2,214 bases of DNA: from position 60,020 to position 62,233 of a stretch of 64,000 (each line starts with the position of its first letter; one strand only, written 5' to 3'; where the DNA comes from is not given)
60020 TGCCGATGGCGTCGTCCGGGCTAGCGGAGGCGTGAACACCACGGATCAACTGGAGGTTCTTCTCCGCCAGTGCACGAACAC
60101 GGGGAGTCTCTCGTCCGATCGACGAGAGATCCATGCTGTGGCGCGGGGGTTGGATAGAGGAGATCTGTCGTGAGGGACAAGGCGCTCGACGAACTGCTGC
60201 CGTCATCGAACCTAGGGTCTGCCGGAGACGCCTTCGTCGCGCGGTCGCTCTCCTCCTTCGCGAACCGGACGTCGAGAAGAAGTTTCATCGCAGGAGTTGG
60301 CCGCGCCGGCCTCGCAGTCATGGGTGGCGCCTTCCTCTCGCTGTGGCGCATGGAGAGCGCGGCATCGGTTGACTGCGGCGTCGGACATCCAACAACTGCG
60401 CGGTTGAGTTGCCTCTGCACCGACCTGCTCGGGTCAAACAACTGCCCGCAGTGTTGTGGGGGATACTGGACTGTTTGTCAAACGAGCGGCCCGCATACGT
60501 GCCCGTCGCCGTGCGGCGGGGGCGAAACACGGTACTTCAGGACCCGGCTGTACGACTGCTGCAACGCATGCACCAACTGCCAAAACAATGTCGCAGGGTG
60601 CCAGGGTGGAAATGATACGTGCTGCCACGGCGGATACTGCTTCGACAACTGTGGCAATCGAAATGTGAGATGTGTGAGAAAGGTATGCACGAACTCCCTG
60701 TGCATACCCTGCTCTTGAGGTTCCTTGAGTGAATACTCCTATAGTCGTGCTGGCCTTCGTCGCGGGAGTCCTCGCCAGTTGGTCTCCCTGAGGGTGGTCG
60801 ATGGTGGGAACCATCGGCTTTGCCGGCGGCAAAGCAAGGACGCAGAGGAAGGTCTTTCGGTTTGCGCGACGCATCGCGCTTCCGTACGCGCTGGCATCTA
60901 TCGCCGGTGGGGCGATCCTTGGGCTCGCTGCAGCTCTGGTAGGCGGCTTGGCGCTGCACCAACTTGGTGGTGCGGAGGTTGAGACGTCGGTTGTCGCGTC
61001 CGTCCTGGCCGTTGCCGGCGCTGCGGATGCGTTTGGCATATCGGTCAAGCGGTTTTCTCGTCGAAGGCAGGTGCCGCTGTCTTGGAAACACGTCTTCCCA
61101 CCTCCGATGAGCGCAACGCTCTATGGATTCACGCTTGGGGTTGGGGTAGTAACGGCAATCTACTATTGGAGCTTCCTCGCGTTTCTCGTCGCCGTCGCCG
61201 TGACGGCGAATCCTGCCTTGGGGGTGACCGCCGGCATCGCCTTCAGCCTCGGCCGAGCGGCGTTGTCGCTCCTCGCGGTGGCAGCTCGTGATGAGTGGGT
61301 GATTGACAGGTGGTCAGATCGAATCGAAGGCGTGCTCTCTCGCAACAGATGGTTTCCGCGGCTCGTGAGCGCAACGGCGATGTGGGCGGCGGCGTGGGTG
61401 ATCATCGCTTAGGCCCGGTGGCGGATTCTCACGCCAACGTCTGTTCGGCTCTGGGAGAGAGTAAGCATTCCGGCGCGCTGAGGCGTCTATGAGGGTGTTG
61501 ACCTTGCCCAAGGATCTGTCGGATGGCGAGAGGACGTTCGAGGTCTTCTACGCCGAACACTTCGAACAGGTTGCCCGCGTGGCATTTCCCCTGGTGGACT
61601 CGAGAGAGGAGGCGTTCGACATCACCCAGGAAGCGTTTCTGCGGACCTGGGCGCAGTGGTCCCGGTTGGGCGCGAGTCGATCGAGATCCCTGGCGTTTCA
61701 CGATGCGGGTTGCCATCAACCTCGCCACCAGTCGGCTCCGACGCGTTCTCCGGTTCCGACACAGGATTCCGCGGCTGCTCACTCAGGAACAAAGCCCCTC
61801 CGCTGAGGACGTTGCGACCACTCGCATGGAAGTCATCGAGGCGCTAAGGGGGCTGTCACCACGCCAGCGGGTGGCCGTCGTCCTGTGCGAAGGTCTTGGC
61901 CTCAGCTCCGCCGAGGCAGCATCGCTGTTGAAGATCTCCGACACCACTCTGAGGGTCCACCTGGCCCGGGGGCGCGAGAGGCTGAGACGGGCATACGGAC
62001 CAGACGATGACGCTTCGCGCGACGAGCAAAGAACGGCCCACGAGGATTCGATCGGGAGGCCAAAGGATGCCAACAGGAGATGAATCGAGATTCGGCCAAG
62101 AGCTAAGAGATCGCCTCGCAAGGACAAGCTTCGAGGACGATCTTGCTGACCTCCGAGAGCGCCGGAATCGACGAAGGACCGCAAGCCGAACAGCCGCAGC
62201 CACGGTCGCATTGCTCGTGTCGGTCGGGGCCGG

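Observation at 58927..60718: Orphan mauE-mauD-mauA-like cassette with no heavy subunit, MauG or amicyanin in reach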

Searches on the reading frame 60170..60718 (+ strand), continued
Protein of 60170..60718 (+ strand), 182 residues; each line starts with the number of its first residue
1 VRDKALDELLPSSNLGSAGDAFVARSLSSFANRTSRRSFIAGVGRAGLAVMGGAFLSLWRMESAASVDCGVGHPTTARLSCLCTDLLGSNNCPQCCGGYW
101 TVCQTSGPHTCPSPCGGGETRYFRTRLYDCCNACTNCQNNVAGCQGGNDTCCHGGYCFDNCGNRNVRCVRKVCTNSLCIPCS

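Call 58: search_protein_families(library=pfam, proteins=[L016:791-1456:+, L016:2616-3152:+, L016:3149-3793:+, L013:853-1464:+, L003:3095-3565:-, L018:1782-2423:+, L018:2410-3708:+], max_evalue=0.1)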
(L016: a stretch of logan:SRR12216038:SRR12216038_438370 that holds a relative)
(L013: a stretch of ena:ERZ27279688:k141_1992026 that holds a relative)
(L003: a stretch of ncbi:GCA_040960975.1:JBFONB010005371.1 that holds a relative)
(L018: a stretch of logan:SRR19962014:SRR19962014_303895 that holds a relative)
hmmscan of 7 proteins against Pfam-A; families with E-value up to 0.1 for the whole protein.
L016:791-1456:+ (221 aa): 0 families

L016:2616-3152:+ (178 aa): 0 families

L016:3149-3793:+ (214 aa): 0 families

L013:853-1464:+ (203 aa): 5 families
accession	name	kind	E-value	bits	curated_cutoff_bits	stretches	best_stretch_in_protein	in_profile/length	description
PF00085.26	Thioredoxin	-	0.0013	19.1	23.5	1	76-109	22-54/103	Thioredoxin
PF00578.27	AhpC-TSA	-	0.0016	18.8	26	1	76-151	29-115/124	AhpC/TSA family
PF08534.16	Redoxin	-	0.003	17.8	26.6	1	78-160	35-131/148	Redoxin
PF13905.12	Thioredoxin_8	-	0.016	16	27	1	74-153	3-90/94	Thioredoxin-like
PF13098.12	Thioredoxin_2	-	0.022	15.5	27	1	75-165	8-96/104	Thioredoxin-like domain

L003:3095-3565:- (156 aa): 0 families

L018:1782-2423:+ (213 aa): 1 family
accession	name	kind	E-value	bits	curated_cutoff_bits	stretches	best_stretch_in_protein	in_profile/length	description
PF25160.1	LdpA_Fe-S-bd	-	0.031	14.5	27.6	1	145-153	27-35/49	LdpA Fe-S cluster-binding domain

L018:2410-3708:+ (432 aa): 1 family
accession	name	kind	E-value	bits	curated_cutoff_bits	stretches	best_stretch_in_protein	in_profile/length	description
PF06433.17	Me-amine-dh_H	-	5.6e-05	22.7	21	1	58-172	5-118/343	Methylamine dehydrogenase heavy chain (MADH)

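Call 74: find_related_loci(query=A1, collection=metagenome_contigs, flank=9000)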
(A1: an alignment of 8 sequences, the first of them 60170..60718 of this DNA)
Query A1 (182 aa) in metagenome_contigs; peptide patterns used: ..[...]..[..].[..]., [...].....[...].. (x = any residue, [..] = any of these).
232 stretches matched a pattern; 4 encode a relative of the query (tblastn E <= 1e-3); 4 distinct loci.
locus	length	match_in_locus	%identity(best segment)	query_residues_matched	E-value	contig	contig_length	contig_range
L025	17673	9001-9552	71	1-182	2e-82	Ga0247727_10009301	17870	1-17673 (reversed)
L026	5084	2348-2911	46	6-182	7e-42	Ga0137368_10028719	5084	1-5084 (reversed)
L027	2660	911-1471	42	1-178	3e-38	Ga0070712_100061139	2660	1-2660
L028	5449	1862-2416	39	8-178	3e-33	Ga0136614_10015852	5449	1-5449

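Call 92: search_protein_families(library=padloc, proteins=[window:60170-60718:+, L001:10438-10995:+], max_evalue=0.01)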
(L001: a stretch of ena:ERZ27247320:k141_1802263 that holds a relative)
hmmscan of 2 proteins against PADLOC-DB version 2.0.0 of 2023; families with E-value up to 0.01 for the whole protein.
window:60170-60718:+ (182 aa): 0 families

L001:10438-10995:+ (185 aa): 0 families

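Call 93: search_protein_families(library=ncbifam, proteins=[L001:10438-10995:+, L003:3095-3565:-], max_evalue=0.001)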
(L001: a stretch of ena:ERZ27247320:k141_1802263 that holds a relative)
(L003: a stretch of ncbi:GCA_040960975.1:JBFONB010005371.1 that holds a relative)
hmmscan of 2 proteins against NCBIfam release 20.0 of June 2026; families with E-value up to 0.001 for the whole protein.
L001:10438-10995:+ (185 aa): 66 families (the best 25 are shown)
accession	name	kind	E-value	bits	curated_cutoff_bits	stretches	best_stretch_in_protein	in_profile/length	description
TIGR02983.1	SigE-fam_strep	subfamily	1.3e-27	96.6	141.55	1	7-163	3-157/162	SigE family RNA polymerase sigma factor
NF004113.0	PRK05602.1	equivalog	1.3e-23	83.8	208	1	9-163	44-200/211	RNA polymerase sigma factor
NF007225.0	PRK09643.1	equivalog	5.5e-19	68.7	190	1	9-165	26-183/204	RNA polymerase sigma factor SigM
TIGR02937.1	sigma70-ECF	superfamily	9.1e-19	67.7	42.9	1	11-163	2-164/165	sigma-70 family RNA polymerase sigma factor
NF007229.0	PRK09647.1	equivalog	5.3e-17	61.9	265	1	17-165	51-203/220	RNA polymerase sigma factor SigE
NF058625.1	sigma_PG0214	equivalog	5.6e-16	58.7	130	1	17-164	11-161/170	GFO_1088 family ECF-type sigma factor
NF007227.0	PRK09645.1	subfamily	8e-16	58.4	202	1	9-152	12-158/177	sigma-70 family RNA polymerase sigma factor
NF009176.0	PRK12524.1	equivalog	1.9e-15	57.2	264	1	23-163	39-183/196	RNA polymerase sigma factor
TIGR02950.1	SigM_subfam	subfamily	3.3e-15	56.3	147.95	1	13-163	3-157/159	RNA polymerase sigma factor, SigM family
TIGR02985.1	Sig70_bacteroi1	subfamily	5.2e-14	52.8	126.4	1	11-162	2-160/162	RNA polymerase sigma-70 factor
NF007214.0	PRK09636.1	subfamily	1.8e-13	50.3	271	1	20-164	14-163/293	RNA polymerase sigma factor SigJ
NF007226.0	PRK09644.1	equivalog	2.7e-13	50.3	199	1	16-164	7-157/166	RNA polymerase sigma factor SigM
TIGR02960.1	SigX5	hypoth_equivalog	3e-13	49.6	264.75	1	93-180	117-207/322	RNA polymerase sigma-70 factor, TIGR02960 family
NF006089.0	PRK08241.1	subfamily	1.6e-12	47.1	240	1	95-180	133-220/343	RNA polymerase subunit sigma-70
NF007223.0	PRK09641.1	equivalog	1.8e-12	47.5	209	2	20-80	28-87/187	RNA polymerase sigma factor SigW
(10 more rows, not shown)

L003:3095-3565:- (156 aa): 0 families

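Call 95: find_encoding_contigs(protein=P0001, flank=5000, max_places=3)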
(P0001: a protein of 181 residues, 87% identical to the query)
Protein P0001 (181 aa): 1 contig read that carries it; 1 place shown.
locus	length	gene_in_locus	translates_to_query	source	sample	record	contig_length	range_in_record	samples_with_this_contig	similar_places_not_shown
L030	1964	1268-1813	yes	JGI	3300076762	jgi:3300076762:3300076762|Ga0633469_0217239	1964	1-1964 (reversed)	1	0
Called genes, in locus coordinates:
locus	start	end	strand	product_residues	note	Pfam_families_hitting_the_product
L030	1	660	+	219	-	?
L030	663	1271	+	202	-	PF00578:AhpC-TSA (weak), PF13098:Thioredoxin_2 (weak)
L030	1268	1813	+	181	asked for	-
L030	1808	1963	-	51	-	?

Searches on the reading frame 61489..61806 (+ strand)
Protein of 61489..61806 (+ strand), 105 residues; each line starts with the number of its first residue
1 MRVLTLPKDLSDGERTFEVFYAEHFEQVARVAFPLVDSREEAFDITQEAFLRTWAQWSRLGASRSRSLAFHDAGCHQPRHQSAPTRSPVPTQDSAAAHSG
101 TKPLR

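Call 3: search_protein_families(library=pfam, proteins=[window:61489-61806:+], max_evalue=0.1)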
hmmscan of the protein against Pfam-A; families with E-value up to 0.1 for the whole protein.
window:61489-61806:+ (105 aa): 1 family
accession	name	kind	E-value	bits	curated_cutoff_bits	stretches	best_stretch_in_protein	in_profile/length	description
PF04542.20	Sigma70_r2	-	1.8e-06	28.1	24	1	21-68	2-49/71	Sigma-70 region 2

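Call 4: search_protein_families(library=ncbifam, proteins=[window:61489-61806:+], max_evalue=0.1)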
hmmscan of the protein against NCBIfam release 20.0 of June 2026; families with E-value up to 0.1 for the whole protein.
window:61489-61806:+ (105 aa): 31 families (the best 25 are shown)
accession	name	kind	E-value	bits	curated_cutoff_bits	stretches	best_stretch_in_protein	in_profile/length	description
TIGR02983.1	SigE-fam_strep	subfamily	2.7e-09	37.1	141.55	1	12-64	3-55/162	SigE family RNA polymerase sigma factor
NF004113.0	PRK05602.1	equivalog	1.1e-06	28.4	208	1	14-62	44-92/211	RNA polymerase sigma factor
TIGR02985.1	Sig70_bacteroi1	subfamily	2.4e-06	27.9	126.4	1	16-61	2-47/162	RNA polymerase sigma-70 factor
NF058625.1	sigma_PG0214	equivalog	4e-06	26.6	130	1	18-63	7-52/170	GFO_1088 family ECF-type sigma factor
NF007227.0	PRK09645.1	subfamily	1.8e-05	24.7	202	1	13-63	11-61/177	sigma-70 family RNA polymerase sigma factor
NF009170.0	PRK12517.1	subfamily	6.2e-05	22.5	197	1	8-60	16-68/188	RNA polymerase sigma factor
NF007223.0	PRK09641.1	equivalog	0.00041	20.3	209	1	24-59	27-62/187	RNA polymerase sigma factor SigW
NF009172.0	PRK12519.1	subfamily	0.00081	19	222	1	13-58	26-72/194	RNA polymerase sigma factor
NF009186.0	PRK12534.1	equivalog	0.0014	18.5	267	1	14-70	24-80/187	RNA polymerase sigma factor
NF007229.0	PRK09647.1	equivalog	0.0017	17.7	265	1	18-54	47-83/220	RNA polymerase sigma factor SigE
TIGR02954.1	Sig70_famx3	hypoth_equivalog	0.0041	16.9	188.5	1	11-60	12-61/170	RNA polymerase sigma-70 factor, TIGR02954 family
NF007225.0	PRK09643.1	equivalog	0.0042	16.8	190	1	13-55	24-67/204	RNA polymerase sigma factor SigM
NF006930.0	PRK09415.1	subfamily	0.0053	16.6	198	1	14-59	15-60/179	RNA polymerase factor sigma C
TIGR02937.1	sigma70-ECF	superfamily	0.0059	16.3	42.9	1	17-60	3-46/165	sigma-70 family RNA polymerase sigma factor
NF007214.0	PRK09636.1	subfamily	0.0062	15.7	271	1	21-54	10-43/293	RNA polymerase sigma factor SigJ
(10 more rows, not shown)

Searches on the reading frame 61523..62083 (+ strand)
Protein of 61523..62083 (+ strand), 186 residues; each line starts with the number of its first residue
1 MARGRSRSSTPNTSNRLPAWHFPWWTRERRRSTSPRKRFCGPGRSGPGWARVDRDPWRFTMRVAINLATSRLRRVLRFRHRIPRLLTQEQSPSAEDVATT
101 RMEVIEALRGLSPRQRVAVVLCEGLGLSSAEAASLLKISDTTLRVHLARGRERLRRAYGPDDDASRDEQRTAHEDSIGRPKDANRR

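Call 3: search_protein_families(library=pfam, proteins=[window:61523-62083:+], max_evalue=0.1)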
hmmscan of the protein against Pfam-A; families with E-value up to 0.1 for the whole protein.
window:61523-62083:+ (186 aa): 7 families
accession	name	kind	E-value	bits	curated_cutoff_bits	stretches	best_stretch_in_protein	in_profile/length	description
PF08281.18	Sigma70_r4_2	-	1e-13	51.1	25.7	1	102-154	2-54/54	Sigma-70, region 4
PF04545.22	Sigma70_r4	-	0.0001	22.2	24.1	1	107-155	1-49/50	Sigma-70, region 4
PF07638.17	Sigma70_ECF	-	0.0025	18.2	21.1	1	100-157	125-182/185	ECF sigma factor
PF20432.4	Xre-like-HTH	-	0.0073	17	25.8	1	117-156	14-52/63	Antitoxin Xre-like helix-turn-helix domain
PF12728.13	HTH_17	-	0.017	15.8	27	1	127-151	2-26/51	Helix-turn-helix domain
PF00196.25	GerE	-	0.054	13.6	23.5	1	111-154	3-45/57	Bacterial regulatory proteins, luxR family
PF12840.13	HTH_20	-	0.092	13.2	27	0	122-147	14-39/51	Helix-turn-helix domain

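Call 4: search_protein_families(library=ncbifam, proteins=[window:61523-62083:+], max_evalue=0.1)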
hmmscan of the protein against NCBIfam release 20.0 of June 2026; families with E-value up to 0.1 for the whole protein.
window:61523-62083:+ (186 aa): 54 families (the best 25 are shown)
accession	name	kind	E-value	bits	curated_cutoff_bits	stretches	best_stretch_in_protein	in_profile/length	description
TIGR02983.1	SigE-fam_strep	subfamily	7.5e-16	58.4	141.55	1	49-157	48-157/162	SigE family RNA polymerase sigma factor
NF004113.0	PRK05602.1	equivalog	1.4e-14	54.2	208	1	61-161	102-204/211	RNA polymerase sigma factor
NF007225.0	PRK09643.1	equivalog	1.5e-10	41.1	190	1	61-172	83-196/204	RNA polymerase sigma factor SigM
TIGR02937.1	sigma70-ECF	superfamily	2e-10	40.6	42.9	1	59-157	55-164/165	sigma-70 family RNA polymerase sigma factor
NF007229.0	PRK09647.1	equivalog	2.8e-10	39.9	265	1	62-170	100-214/220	RNA polymerase sigma factor SigE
TIGR02960.1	SigX5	hypoth_equivalog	6.6e-10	38.7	264.75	1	91-173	121-205/322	RNA polymerase sigma-70 factor, TIGR02960 family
NF006089.0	PRK08241.1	subfamily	1.1e-09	37.9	240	1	92-174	136-220/343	RNA polymerase subunit sigma-70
NF009176.0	PRK12524.1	equivalog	1.3e-07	31.6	264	1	47-157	69-183/196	RNA polymerase sigma factor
NF007214.0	PRK09636.1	subfamily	2.2e-07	30.3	271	1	92-165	95-170/293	RNA polymerase sigma factor SigJ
NF009164.0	PRK12511.1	equivalog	4e-07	29.7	185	1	64-157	65-158/182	RNA polymerase sigma factor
NF007226.0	PRK09644.1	equivalog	1.3e-06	28.6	199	1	100-158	99-157/166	RNA polymerase sigma factor SigM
NF058625.1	sigma_PG0214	equivalog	7.9e-06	25.7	130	1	59-158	58-161/170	GFO_1088 family ECF-type sigma factor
TIGR02984.1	Sig-70_plancto1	subfamily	9.2e-06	25.4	183.75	1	84-156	113-186/189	RNA polymerase sigma-70 factor, Planctomycetaceae-specific subfamily 1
NF007227.0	PRK09645.1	subfamily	2.2e-05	24.4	202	1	56-146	67-158/177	sigma-70 family RNA polymerase sigma factor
TIGR02950.1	SigM_subfam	subfamily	2.8e-05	24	147.95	1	95-157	93-157/159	RNA polymerase sigma factor, SigM family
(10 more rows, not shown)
